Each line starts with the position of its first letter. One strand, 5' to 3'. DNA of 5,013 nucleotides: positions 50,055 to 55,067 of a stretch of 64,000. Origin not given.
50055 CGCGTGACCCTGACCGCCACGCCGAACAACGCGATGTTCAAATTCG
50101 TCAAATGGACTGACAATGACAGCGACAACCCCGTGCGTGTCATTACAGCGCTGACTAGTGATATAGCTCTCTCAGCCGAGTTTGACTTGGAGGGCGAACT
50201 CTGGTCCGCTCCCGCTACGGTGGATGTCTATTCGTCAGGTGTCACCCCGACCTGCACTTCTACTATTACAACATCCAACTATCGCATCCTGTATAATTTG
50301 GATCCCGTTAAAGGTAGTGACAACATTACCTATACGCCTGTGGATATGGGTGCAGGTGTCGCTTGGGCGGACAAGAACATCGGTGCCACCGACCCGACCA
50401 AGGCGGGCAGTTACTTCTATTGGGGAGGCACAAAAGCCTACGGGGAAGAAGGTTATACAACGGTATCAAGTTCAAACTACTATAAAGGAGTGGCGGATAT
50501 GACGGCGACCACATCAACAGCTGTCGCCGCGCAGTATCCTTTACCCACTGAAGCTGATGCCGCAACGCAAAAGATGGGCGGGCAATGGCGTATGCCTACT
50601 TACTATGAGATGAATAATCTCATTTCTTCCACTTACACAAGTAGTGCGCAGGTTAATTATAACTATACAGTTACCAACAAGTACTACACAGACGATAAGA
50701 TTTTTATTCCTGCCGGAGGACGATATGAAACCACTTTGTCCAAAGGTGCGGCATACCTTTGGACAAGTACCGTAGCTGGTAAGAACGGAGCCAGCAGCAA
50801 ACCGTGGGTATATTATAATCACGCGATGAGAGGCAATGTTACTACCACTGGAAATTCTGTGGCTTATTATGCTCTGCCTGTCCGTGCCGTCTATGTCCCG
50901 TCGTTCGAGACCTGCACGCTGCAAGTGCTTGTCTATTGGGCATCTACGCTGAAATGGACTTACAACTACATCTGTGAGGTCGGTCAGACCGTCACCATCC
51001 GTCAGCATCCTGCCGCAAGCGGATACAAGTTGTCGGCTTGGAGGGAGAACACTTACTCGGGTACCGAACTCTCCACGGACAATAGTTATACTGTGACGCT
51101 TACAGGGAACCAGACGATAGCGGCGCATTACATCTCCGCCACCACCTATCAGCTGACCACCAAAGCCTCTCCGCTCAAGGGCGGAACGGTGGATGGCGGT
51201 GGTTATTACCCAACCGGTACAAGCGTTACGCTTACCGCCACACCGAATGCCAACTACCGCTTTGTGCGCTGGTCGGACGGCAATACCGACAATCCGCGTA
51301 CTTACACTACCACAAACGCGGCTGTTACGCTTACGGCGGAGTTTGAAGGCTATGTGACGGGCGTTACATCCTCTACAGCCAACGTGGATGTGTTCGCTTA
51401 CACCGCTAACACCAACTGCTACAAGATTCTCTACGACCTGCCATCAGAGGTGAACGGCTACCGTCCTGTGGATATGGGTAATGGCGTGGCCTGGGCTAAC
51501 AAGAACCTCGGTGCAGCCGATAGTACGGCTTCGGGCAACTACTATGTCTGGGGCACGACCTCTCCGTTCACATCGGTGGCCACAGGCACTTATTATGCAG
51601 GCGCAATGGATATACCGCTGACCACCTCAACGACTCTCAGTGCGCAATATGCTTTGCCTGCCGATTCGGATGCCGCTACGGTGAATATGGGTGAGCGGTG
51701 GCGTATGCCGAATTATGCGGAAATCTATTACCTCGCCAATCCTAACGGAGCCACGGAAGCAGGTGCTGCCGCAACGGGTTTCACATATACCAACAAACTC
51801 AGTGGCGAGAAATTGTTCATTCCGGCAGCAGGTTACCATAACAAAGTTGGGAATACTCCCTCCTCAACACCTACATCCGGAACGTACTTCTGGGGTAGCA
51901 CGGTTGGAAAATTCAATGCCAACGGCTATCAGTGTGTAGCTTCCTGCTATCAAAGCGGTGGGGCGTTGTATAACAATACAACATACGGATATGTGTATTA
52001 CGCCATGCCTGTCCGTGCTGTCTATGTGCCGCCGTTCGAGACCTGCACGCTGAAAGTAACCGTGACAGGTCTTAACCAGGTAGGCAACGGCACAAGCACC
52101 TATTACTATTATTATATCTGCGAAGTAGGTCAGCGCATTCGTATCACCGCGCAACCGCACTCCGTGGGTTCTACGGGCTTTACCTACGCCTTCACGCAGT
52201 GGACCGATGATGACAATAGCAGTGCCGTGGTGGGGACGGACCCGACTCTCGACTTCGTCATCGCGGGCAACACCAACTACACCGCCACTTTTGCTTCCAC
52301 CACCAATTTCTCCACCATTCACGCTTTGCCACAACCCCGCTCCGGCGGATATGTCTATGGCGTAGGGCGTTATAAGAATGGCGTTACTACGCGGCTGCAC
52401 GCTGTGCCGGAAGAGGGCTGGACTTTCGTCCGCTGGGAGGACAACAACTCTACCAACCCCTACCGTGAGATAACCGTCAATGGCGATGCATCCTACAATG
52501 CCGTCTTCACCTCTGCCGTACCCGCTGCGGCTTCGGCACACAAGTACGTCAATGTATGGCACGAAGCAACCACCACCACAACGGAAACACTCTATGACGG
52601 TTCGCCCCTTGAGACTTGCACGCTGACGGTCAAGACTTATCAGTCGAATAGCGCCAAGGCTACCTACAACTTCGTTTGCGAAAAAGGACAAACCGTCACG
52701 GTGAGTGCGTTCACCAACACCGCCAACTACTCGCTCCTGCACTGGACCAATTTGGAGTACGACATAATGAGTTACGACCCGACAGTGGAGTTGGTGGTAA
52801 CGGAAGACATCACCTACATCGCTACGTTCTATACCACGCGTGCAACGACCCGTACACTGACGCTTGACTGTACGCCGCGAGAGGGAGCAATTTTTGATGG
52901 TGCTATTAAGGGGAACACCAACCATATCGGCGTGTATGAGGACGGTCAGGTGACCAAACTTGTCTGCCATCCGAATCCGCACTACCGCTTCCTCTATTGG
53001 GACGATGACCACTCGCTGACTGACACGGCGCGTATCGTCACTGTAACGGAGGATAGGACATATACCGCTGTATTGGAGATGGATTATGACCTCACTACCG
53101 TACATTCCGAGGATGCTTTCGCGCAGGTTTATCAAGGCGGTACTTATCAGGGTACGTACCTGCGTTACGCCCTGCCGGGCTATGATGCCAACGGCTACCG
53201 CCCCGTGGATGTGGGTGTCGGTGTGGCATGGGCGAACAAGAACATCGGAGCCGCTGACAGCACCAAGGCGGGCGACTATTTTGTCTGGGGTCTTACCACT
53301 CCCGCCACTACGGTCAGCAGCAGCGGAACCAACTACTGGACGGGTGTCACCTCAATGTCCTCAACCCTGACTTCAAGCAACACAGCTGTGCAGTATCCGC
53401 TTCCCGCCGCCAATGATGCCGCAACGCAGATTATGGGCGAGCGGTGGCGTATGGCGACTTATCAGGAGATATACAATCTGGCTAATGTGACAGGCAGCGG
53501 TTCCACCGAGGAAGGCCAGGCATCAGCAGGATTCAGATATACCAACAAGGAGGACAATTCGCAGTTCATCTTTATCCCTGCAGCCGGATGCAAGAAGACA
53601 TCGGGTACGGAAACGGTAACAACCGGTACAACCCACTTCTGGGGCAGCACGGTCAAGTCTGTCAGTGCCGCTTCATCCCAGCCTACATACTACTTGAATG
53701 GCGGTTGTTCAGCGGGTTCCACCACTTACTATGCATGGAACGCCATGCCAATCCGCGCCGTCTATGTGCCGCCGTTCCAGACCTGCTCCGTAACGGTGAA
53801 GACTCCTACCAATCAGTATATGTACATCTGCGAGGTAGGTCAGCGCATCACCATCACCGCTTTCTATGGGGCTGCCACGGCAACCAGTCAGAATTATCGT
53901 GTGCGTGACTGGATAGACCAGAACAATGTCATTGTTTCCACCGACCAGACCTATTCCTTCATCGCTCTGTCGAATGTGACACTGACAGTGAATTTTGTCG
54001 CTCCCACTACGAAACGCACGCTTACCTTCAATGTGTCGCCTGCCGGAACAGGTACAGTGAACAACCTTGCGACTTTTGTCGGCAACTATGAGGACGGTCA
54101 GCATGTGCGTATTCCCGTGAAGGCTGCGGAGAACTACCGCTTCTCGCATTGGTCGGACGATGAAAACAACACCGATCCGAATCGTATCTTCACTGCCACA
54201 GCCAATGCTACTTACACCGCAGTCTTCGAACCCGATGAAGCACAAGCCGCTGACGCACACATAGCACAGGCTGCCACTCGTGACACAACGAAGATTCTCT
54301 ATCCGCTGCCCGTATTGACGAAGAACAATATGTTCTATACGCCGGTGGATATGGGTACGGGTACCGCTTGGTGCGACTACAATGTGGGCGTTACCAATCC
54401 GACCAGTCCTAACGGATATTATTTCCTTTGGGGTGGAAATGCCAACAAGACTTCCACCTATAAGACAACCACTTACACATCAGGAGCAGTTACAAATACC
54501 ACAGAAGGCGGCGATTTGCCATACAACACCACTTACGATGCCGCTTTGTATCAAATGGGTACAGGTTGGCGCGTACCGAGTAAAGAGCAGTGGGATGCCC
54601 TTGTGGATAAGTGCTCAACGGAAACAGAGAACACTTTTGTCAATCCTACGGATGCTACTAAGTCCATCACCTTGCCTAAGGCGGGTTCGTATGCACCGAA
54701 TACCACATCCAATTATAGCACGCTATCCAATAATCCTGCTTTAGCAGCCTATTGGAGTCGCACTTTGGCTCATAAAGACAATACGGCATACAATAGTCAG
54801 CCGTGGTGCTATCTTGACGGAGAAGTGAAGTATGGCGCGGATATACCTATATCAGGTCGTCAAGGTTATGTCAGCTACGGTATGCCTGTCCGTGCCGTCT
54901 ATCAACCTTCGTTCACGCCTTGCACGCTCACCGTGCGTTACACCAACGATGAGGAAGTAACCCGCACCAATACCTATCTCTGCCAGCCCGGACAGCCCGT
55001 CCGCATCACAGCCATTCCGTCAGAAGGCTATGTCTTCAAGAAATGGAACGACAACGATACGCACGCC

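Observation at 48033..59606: Intact 3857-aa modular adhesin-like protein amid decayed paralog-class genes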

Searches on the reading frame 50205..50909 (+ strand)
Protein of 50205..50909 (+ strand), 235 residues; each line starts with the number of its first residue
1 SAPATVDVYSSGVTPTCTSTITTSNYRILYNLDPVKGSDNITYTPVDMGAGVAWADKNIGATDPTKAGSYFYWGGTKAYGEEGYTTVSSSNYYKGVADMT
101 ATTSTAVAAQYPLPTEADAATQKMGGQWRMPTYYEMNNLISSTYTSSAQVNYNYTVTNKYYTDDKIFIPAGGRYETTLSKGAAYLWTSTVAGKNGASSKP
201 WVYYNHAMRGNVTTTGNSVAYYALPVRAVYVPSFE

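Call 22: search_protein_families(library=pfam, proteins=[window:50205-50909:+], max_evalue=1)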
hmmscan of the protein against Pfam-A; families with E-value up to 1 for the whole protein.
window:50205-50909:+ (235 aa): 2 families
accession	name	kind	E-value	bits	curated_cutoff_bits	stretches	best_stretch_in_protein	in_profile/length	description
PF07603.17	Lcl_C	-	0.00048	20.8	34.9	1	119-227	34-117/117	Lcl C-terminal domain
PF00675.25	Peptidase_M16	-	0.24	11.7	22.3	0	166-190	17-41/149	Insulinase (Peptidase family M16)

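Call 23: search_protein_families(library=ncbifam, proteins=[window:50205-50909:+], max_evalue=1)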
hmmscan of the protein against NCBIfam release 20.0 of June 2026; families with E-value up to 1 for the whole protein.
window:50205-50909:+ (235 aa): 0 families

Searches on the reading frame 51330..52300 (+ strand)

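Call 18: search_solved_structures(query=window:51330-52300:+, max_evalue=10)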
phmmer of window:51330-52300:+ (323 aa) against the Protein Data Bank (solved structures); distinct sequences matched with E-value up to 10: 2.
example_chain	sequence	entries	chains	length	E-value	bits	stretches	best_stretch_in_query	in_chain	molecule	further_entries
9en2_B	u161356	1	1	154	0.27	13.7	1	136-214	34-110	VHH-H4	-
9q7c_B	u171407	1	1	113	0.27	13.7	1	135-211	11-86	RP.092 Heavy Chain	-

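Call 78: predict_structure(alignment_id=A7)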
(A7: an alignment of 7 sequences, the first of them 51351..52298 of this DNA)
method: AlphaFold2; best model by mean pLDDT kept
length: 316 residues; sequences in the alignment: 7
mean_pLDDT: 66.2   pTM: 0.68
mean pLDDT of the five models: 66.2, 59.4, 54.9, 45.8, 45.6
residues with pLDDT >= 90: 47; 70-90: 85; 50-70: 114; < 50: 70
segments of 3 or more residues with pLDDT < 50: 51-62, 76-86, 161-166, 168-171, 183-197, 203-205, 207-219
pLDDT, mean of each block of 10 residues (from residue 1): 76 74 78 74 73 41 53 51 50 60 69 78 68 51 63 65 45 53 45 47 48 42 81 87 60 89 89 65 82 90 93 85
secondary structure, 60 per line:
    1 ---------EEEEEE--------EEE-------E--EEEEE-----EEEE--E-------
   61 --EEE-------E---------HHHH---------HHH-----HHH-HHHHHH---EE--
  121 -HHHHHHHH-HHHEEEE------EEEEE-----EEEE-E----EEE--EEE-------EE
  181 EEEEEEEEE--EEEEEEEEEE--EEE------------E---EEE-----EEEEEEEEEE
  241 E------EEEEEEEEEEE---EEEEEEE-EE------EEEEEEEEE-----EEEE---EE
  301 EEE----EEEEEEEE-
elements in order: E10-15 E24-26 E37-41 E47-50 E63-65 H83-86 H108-113 H122-129 E134-137 E144-148 E154-157 E164-166 E169-171 E179-189 E192-201 E204-206 E223-225 E231-241 E248-258 E262-268 E278-286 E292-295 E299-303 E308-315

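Call 80: search_solved_structures(query=A7, max_evalue=10)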
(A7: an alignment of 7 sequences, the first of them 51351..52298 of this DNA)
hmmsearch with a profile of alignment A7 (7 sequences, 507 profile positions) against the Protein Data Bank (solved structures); distinct sequences matched with E-value up to 10: 2.
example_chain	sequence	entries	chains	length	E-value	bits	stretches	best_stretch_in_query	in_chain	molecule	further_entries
1hkf_A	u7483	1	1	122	0.12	14.5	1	225-264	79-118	NK CELL ACTIVATING RECEPTOR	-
3jt0_A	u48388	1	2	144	0.17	13.9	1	310-388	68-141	Lamin-B1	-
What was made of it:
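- On Lcl_C / DUF1566 (PF07603): A profile search of PDB sequences did not find Lcl (call 80).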

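Call 83: fold_search(model_id=the predicted structure, library=pdb)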
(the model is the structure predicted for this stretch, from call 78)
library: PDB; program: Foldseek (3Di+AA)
matches with E <= 10: 322; with E <= 0.001: 0
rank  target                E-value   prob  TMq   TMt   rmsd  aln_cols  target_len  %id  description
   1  4m01_A                1.3e-02  0.33  0.18  0.18  16.2       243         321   14  N terminal fragment(residues 245-575) of binding region of SraP (released 2014-06-18)
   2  7lsu_A                4.6e-02  0.35  0.20  0.10  14.4       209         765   12  Ruminococcus bromii Amy12-D392A with 63-a-D-glucosyl-maltotriose (released 2021-07-14)
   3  5u6f                  4.6e-02  0.25  0.15  0.16  17.3       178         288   13  Bacterial adhesin from Mobiluncus mulieris containing intramolecular disulfide, isopeptide, and ester bond cross-links ( (released 2018-06-13)
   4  7lsr_A                4.9e-02  0.35  0.20  0.10  14.4       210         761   12  Ruminococcus bromii Amy12-D392A with maltoheptaose (released 2021-07-14)
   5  7lsa_A                4.9e-02  0.33  0.19  0.10  14.5       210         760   12  Ruminococcus bromii Amy12 with maltoheptaose (released 2021-07-14)
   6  3nz3                  6.5e-02  0.23  0.10  0.26  17.9       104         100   10  Crystal structure of the mucin-binding domain of Spr1345 from Streptococcus pneumoniae (released 2011-04-20)
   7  7lst_A                6.8e-02  0.28  0.19  0.10  14.6       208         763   13  Ruminococcus bromii Amy12-D392A with 63-a-D-glucosyl-maltotriosyl-maltotriose (released 2021-07-14)
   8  5u5o                  9.6e-02  0.44  0.19  0.21  15.9       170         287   14  Bacterial adhesin from Mobiluncus mulieris containing intramolecular disulfide, isopeptide, and ester bond cross-links ( (released 2018-06-13)
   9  7ttz_C                1.7e-01  0.08  0.14  0.21  18.1       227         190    9  Heterodimeric IgA Fc in complex with Staphylococcus aureus protein SSL7 (released 2023-02-01)
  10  4rfb_D                1.9e-01  0.10  0.16  0.22  18.0       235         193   11  1.93 Angstrom Crystal Structure of Superantigen-like Protein from Staphylococcus aureus in Complex with Sialyl-Lewis X (released 2014-10-08)
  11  7qbg_C                2.8e-01  0.35  0.16  0.14  12.9       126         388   10  TC:CD320 in complex with nanobody TC-Nb4 (released 2022-03-16)
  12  1v1p_B                3.0e-01  0.10  0.16  0.24  18.9       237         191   10  The structure SSL from Staphylococcus Aureus from an orthorhombic crystal form (released 2004-07-01)
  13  7qbg_A                3.2e-01  0.28  0.16  0.13  15.3       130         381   11  TC:CD320 in complex with nanobody TC-Nb4 (released 2022-03-16)
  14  8ixt                  3.7e-01  0.13  0.13  0.11   8.7       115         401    7  Rat Transcobalamin in Complex with Glutathionylcobalamin (released 2024-05-22)
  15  3v05_A                3.7e-01  0.06  0.14  0.20  18.1       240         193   10  2.4 Angstrom Crystal Structure of Superantigen-like Protein from Staphylococcus aureus. (released 2011-12-21)
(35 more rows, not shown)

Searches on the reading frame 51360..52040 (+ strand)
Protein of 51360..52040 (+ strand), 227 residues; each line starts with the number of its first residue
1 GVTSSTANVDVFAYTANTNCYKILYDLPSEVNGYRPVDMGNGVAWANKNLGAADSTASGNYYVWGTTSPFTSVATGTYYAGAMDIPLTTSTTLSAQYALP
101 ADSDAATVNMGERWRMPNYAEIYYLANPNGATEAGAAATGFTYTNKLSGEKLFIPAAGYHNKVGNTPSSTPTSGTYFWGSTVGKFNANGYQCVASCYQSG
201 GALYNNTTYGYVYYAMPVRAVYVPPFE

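Call 22: search_protein_families(library=pfam, proteins=[window:51360-52040:+], max_evalue=1)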
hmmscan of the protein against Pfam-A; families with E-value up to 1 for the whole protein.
window:51360-52040:+ (227 aa): 1 family
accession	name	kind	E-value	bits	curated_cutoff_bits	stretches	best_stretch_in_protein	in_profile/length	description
PF07603.17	Lcl_C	-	0.0074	17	34.9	1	91-206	20-106/117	Lcl C-terminal domain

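Call 23: search_protein_families(library=ncbifam, proteins=[window:51360-52040:+], max_evalue=1)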
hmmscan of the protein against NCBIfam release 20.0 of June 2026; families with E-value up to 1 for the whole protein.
window:51360-52040:+ (227 aa): 0 families

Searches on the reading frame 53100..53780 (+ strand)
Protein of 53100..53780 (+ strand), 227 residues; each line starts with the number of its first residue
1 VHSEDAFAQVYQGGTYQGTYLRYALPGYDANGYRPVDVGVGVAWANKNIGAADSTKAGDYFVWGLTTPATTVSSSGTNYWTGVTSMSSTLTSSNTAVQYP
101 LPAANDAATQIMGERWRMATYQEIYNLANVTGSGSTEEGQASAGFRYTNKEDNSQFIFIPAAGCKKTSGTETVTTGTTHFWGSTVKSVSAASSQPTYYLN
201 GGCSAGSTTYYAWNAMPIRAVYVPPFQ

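Call 22: search_protein_families(library=pfam, proteins=[window:53100-53780:+], max_evalue=1)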
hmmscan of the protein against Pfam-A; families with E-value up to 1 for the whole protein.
window:53100-53780:+ (227 aa): 1 family
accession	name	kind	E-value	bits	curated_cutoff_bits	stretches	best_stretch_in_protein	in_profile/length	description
PF25688.1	P22_gp7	-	0.0014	18.9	28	1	109-179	127-197/230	Bacteriophage P22 DNA ejection protein gp7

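Call 23: search_protein_families(library=ncbifam, proteins=[window:53100-53780:+], max_evalue=1)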
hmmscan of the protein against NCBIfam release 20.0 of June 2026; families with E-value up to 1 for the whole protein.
window:53100-53780:+ (227 aa): 0 families

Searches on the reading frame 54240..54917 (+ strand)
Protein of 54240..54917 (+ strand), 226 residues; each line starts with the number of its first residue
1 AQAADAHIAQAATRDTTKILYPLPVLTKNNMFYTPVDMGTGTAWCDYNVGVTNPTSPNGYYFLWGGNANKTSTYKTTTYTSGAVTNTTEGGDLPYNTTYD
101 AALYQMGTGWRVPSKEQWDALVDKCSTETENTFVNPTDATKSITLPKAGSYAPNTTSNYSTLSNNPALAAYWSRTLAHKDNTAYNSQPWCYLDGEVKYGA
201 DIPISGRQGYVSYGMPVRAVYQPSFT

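Call 22: search_protein_families(library=pfam, proteins=[window:54240-54917:+], max_evalue=1)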
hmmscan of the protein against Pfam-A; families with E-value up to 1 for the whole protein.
window:54240-54917:+ (226 aa): 1 family
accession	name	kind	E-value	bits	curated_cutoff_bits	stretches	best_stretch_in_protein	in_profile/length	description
PF07603.17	Lcl_C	-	0.25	12.1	34.9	1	91-184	38-93/117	Lcl C-terminal domain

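Call 23: search_protein_families(library=ncbifam, proteins=[window:54240-54917:+], max_evalue=1)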
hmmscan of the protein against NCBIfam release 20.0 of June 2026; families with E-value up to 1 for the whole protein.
window:54240-54917:+ (226 aa): 1 family
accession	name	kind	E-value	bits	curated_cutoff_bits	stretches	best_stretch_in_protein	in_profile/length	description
TIGR02145.1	Fib_succ_major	domain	0.0028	18.4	41.65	1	106-184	62-147/176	FISUMP domain-containing protein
